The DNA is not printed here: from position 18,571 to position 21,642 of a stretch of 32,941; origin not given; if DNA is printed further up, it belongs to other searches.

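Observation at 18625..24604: Tightly coupled three-gene envelope operon of unknown function, 3 kb from the T9SS core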

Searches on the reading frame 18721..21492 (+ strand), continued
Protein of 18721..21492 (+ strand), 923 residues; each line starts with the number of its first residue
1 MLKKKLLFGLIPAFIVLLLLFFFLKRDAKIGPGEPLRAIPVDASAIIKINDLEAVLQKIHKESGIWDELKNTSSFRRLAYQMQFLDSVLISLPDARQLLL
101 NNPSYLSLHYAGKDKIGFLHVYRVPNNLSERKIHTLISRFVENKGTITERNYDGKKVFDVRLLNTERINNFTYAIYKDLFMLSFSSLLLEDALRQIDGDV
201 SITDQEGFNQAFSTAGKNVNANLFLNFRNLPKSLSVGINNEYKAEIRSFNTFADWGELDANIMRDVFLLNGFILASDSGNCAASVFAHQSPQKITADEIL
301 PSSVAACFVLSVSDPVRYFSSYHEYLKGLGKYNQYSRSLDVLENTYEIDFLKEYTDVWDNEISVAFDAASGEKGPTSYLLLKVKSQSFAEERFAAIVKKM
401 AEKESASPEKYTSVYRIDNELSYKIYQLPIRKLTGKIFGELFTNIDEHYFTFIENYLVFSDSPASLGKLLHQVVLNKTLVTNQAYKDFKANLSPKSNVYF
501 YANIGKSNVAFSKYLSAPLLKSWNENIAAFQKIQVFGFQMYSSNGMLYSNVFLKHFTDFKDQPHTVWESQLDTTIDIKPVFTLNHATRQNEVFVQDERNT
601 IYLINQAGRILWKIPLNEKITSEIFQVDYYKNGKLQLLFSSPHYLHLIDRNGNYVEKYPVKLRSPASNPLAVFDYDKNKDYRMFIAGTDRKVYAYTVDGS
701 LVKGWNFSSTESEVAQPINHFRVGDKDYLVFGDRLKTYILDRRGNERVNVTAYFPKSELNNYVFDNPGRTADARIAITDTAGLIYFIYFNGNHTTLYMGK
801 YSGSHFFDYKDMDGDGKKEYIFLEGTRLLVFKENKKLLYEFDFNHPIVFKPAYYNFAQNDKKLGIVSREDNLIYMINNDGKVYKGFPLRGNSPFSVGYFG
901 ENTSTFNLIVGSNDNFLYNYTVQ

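Call 71: find_encoding_contigs(protein=P0201, flank=8000, max_places=1)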
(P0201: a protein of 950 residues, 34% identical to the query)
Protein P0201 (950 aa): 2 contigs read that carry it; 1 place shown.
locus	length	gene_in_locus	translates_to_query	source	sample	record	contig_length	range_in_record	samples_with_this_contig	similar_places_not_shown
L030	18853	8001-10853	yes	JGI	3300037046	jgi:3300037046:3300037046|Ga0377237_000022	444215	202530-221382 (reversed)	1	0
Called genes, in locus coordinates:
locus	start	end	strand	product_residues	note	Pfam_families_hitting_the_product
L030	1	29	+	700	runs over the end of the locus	PF02690:Na_Pi_cotrans, PF01895:PhoU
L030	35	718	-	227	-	-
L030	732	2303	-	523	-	PF00082:Peptidase_S8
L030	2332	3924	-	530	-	-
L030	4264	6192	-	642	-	PF17874:TPR_MalT (weak), PF00515:TPR_1 (faint), PF07719:TPR_2 (faint), PF13181:TPR_8 (faint), PF13374:TPR_10 (faint), PF13424:TPR_12, PF07730:HisKA_3, PF02518:HATPase_c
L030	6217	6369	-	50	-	-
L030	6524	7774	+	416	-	PF00438:S-AdoMet_synt_N, PF02772:S-AdoMet_synt_M, PF02773:S-AdoMet_synt_C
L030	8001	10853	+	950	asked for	PF11832:DUF3352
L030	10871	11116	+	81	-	-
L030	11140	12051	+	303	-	PF00005:ABC_tran, PF13304:AAA_21 (weak)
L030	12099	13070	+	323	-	PF00480:ROK, PF02685:Glucokinase (weak)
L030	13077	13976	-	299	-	-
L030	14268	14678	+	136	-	PF09345:SiaC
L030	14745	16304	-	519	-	PF03349:Toluene_X (faint), PF13505:OMP_b-brl (faint)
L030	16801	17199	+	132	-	-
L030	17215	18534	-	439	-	PF00072:Response_reg, PF00158:Sigma54_activat, PF14532:Sigma54_activ_2, PF07728:AAA_5 (weak), PF25601:AAA_lid_14, PF02954:HTH_8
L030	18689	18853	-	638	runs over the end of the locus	PF04551:GcpE, PF26540:GcpE_C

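Call 72: find_encoding_contigs(protein=P0210, flank=8000, max_places=1)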
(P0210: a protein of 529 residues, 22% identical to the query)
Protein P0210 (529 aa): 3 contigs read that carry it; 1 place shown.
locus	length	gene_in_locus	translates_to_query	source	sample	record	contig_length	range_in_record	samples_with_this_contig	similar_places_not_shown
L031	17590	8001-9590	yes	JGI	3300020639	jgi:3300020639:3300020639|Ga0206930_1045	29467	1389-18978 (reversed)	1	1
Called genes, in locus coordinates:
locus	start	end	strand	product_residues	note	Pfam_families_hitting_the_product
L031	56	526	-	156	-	PF13404:HTH_AsnC-type, PF13412:HTH_24, PF01037:AsnC_trans_reg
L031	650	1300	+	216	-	PF01325:Fe_dep_repress, PF01047:MarR (faint), PF02742:Fe_dep_repr_C, PF04023:FeoA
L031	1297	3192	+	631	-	PF01566:Nramp, PF00582:Usp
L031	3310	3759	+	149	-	PF01668:SmpB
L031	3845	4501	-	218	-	PF01135:PCMT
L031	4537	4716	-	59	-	PF13366:PDDEXK_3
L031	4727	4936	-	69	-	PF13366:PDDEXK_3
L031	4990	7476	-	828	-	PF17764:PriA_3primeBD, PF00270:DEAD, PF04851:ResIII, PF22590:Cas3-like_C_2 (faint), PF18319:Zn_ribbon_PriA, PF00271:Helicase_C, PF18074:PriA_C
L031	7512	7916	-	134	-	PF04241:DUF423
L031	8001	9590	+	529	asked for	-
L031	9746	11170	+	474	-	PF18990:DUF5723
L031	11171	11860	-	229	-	PF00814:TsaD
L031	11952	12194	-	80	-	PF01809:YidD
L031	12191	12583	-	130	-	PF00825:Ribonuclease_P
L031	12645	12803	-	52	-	PF00468:Ribosomal_L34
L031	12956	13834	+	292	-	PF04187:Cofac_haem_bdg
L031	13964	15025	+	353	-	PF13529:Peptidase_C39_2 (weak)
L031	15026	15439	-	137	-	PF01741:MscL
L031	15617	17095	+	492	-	PF00309:Sigma54_AID, PF04963:Sigma54_CBD, PF04552:Sigma54_DBD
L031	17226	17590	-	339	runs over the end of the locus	PF11751:PorP_SprF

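Call 87: search_protein_families(library=pfam, alignment_id=A2, max_evalue=1)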
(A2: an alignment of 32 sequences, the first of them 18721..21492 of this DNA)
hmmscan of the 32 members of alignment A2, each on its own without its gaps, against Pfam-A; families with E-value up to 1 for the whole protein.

A. member 1, window:18721-21492:+ (923 aa): 7 families
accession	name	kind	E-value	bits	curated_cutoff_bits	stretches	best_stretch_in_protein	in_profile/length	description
PF13570.13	Beta-prop_ACSF4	-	8.3e-14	52.2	133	2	686-920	109-327/329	Beta-alanine-activating enzyme, beta-propeller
PF11832.13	DUF3352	-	4.4e-07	29.3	26.8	1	132-552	136-533/536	Protein of unknown function (DUF3352)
PF22701.2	Mala_s_1-like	-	0.00016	21.9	27.5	1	555-660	63-168/195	Mal s 1 allergenic protein-like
PF13360.13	PQQ_2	-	0.0012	18.9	27.6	1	565-754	15-148/233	Outer membrane protein assembly factor BamB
PF13517.12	FG-GAP_3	-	0.013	16.5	26.9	0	787-821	21-60/61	FG-GAP-like repeat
PF17146.10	PIN_6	-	0.09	13.7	27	1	41-85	3-47/87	PIN domain of ribonuclease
PF25293.1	Beta-prop_EMC1_N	-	0.14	12.3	34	1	564-625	96-156/219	EMC1 N-terminal beta-propeller domain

B. families by the number of members that match (of 32 scanned): 28 families (the first 25 are shown)
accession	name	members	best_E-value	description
PF13570.13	Beta-prop_ACSF4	28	1.5e-15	Beta-alanine-activating enzyme, beta-propeller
PF11832.13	DUF3352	24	1.2e-27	Protein of unknown function (DUF3352)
PF13517.12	FG-GAP_3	21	1.3e-08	FG-GAP-like repeat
PF25292.1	Beta-prop_CGLA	16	4.9e-09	Lambda-carrageenase beta-propeller domain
PF25293.1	Beta-prop_EMC1_N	16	0.0065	EMC1 N-terminal beta-propeller domain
PF13360.13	PQQ_2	10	5.1e-06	Outer membrane protein assembly factor BamB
PF13708.11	DUF4942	4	0.0032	Domain of unknown function (DUF4942)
PF23756.1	Beta-prop_HPS5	3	0.0028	HPS5 beta propeller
PF04225.17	LysM_OapA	3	0.027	Opacity-associated protein A LysM-like domain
PF22701.2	Mala_s_1-like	2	1.7e-05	Mal s 1 allergenic protein-like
PF17146.10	PIN_6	2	0.09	PIN domain of ribonuclease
PF07661.19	MORN_2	1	6.9e-13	MORN repeat variant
PF18225.7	AbfS_sensor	1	0.015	Sensor histidine kinase (AbfS) sensor domain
PF07528.20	DZF_N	1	0.018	DZF N-terminal domain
PF14977.11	FAM194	1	0.021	FAM194 protein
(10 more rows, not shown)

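Call 90: search_protein_families(library=ncbifam, proteins=[L030:11140-12051:+, L030:14745-16304:-, L009:5584-6909:+, L009:6912-7592:+], max_evalue=0.00001)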
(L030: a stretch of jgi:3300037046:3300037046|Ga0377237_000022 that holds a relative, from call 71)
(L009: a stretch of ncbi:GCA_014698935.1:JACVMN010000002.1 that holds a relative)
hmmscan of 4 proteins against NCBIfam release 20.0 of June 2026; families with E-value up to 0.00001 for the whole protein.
L030:11140-12051:+ (303 aa): 188 families (the best 25 are shown)
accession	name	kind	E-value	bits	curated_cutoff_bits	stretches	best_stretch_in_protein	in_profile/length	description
TIGR03522.1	GldA_ABC_ATP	equivalog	1.3e-118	395.9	402.6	1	1-301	1-301/301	gliding motility-associated ABC transporter ATP-binding subunit GldA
TIGR01188.1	drrA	subfamily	1.3e-61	208.5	312.45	1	10-301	1-301/302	daunorubicin resistance ABC transporter, ATP-binding protein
TIGR03740.1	galliderm_ABC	subfamily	4.9e-52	176.8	309.75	1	5-216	3-209/223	lantibiotic protection ABC transporter ATP-binding subunit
TIGR03864.1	PQQ_ABC_ATP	hypoth_equivalog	5.2e-48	163.5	302.25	1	3-221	2-222/236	ABC transporter, ATP-binding subunit, PQQ-dependent alcohol dehydrogenase system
NF033858.1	ABC2_perm_RbbA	equivalog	7.3e-48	163.1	1050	1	2-223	266-489/909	ribosome-associated ATPase/putative transporter RbbA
NF010060.0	PRK13537.1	equivalog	7.7e-45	153.1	521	1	3-268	16-280/314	nodulation factor ABC transporter ATP-binding protein NodI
NF010059.0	PRK13536.1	equivalog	2.1e-44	151.7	549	1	2-301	43-336/342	nodulation factor ABC transporter ATP-binding protein NodI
TIGR04406.1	LPS_export_lptB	equivalog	1.3e-43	149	240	1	4-225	3-229/239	LPS export ABC transporter ATP-binding protein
TIGR03375.1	type_I_sec_LssB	subfamily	9.7e-41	139.8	693.1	1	14-222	479-692/696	type I secretion system permease/ATPase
TIGR01288.1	nodI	equivalog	1.3e-40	139.3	424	1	2-301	4-297/303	nodulation factor ABC transporter ATP-binding protein NodI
TIGR04521.1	ECF_ATPase_2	equivalog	2.2e-40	138.5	330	1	14-221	17-235/279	energy-coupling factor transporter ATPase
TIGR03410.1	urea_trans_UrtE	equivalog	4.9e-40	137.4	285.8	1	5-219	3-220/230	urea ABC transporter ATP-binding subunit UrtE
TIGR03265.1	PhnT2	equivalog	2.5e-39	135.5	457.7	1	3-220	5-224/353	putative 2-aminoethylphosphonate ABC transporter ATP-binding protein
TIGR00968.1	3a0106s01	subfamily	8.9e-39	133.4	342.75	1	3-224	1-224/237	sulfate ABC transporter ATP-binding protein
TIGR04520.1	ECF_ATPase_1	equivalog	6.3e-37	127.5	315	1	4-221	2-226/269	energy-coupling factor transporter ATPase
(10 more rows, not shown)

L030:14745-16304:- (519 aa): 0 families

L009:5584-6909:+ (441 aa): 35 families (the best 25 are shown)
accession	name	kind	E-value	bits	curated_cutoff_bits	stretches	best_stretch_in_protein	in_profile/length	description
NF053611.1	YiaD_Gzip_OmpA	equivalog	6.4e-32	110.9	175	1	335-438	102-204/206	YiaD family glycine zipper/OmpA-like lipoprotein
NF053612.1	anchor_PA1041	equivalog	4.5e-25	89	250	1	335-438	131-233/236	PA1041 family peptidoglycan-binding anchor lipoprotein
TIGR03350.1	type_VI_ompA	equivalog_domain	1.3e-24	86.7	139.8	1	336-437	31-134/137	type VI secretion system protein TssL, long form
NF053585.1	OMP_LP_YfiB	equivalog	1.9e-23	83.1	128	1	334-439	55-159/163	outer membrane lipoprotein YfiB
NF045787.1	OmpABordt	equivalog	2.4e-22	79.5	200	1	331-437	80-186/194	outer membrane protein OmpA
NF053613.1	OMP_toxin_LptF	equivalog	4.7e-21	75.6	400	1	323-438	128-243/256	lipotoxin F family OmpA-related lipoprotein LptF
NF007804.1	PRK10510.1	equivalog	7.3e-21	74.5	307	1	335-438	112-214/219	OmpA family lipoprotein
NF006508.0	PRK08944.1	subfamily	2.6e-18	66.3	259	1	334-439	179-286/304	MotB family protein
NF005444.0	PRK07033.1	equivalog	3.9e-17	62.3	520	1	338-438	317-419/438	DotU family type VI secretion system protein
NF006541.1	PRK09038.1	equivalog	7.4e-17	61.8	283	1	335-439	141-247/253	flagellar motor protein MotD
NF045788.1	Omp38Acinit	equivalog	8.7e-17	61.2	500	1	337-436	243-342/354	outer membrane protein Omp38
NF005999.0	PRK08126.1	subfamily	1.4e-16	60.4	571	1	337-438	325-428/432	hypothetical protein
NF033763.1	exchanger_TraB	exception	4.7e-16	57.9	700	1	339-439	396-496/522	outer membrane exchange protein TraB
NF005831.1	PRK07734.1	equivalog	7.3e-16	58.7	301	1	321-438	123-246/250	flagellar motor protein MotB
TIGR02802.1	Pal_lipo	equivalog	2e-15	56.8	125.35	1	337-439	2-103/104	peptidoglycan-associated lipoprotein Pal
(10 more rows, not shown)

L009:6912-7592:+ (226 aa): 0 families

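Call 99: search_solved_structures(query=L030:14745-16304:-, max_evalue=10)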
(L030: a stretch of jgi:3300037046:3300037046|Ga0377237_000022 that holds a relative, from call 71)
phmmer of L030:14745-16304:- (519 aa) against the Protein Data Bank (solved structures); distinct sequences matched with E-value up to 10: 0.

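Call 105: find_related_loci(query=A7, collection=metagenome_contigs, flank=9000)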
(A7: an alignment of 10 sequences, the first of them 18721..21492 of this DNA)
Query A7 (923 aa) in metagenome_contigs; peptide patterns used: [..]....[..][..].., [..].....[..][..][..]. (x = any residue, [..] = any of these).
261 stretches matched a pattern; 152 encode a relative of the query (tblastn E <= 1e-3); the best 80 are kept; 80 distinct loci.
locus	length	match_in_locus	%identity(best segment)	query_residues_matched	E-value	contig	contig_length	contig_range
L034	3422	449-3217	100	1-923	0e+0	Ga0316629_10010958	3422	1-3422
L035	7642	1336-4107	89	1-923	0e+0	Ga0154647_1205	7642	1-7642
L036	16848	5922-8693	78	1-923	0e+0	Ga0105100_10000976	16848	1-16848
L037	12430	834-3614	50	2-923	0e+0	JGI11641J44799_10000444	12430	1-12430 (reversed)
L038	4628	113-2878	50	4-923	0e+0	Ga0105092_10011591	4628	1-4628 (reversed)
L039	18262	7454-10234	49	2-923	0e+0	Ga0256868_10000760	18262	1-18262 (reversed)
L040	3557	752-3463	48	21-923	0e+0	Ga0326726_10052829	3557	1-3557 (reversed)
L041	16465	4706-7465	47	3-922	0e+0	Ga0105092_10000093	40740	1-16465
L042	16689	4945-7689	48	8-923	0e+0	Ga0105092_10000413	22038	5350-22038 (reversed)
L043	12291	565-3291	48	6-923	0e+0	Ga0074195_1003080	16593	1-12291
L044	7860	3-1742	73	346-923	0e+0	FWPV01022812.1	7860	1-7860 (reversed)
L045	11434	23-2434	51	121-923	0e+0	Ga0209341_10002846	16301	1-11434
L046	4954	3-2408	52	124-923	0e+0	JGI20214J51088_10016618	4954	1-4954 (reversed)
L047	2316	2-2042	83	246-923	0e+0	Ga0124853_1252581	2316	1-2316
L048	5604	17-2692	48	34-923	0e+0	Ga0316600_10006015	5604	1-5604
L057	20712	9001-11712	38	18-923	0e+0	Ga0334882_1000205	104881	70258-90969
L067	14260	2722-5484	37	2-922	0e+0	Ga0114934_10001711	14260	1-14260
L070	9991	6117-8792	37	33-922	0e+0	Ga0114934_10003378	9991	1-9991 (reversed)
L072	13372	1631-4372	37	4-920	0e+0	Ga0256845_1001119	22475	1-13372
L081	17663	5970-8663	34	26-923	1e-168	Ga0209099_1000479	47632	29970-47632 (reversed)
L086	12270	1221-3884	31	37-922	1e-154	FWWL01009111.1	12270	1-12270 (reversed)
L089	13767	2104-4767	32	37-922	1e-148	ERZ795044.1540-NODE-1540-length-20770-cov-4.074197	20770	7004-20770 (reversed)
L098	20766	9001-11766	30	2-922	5e-139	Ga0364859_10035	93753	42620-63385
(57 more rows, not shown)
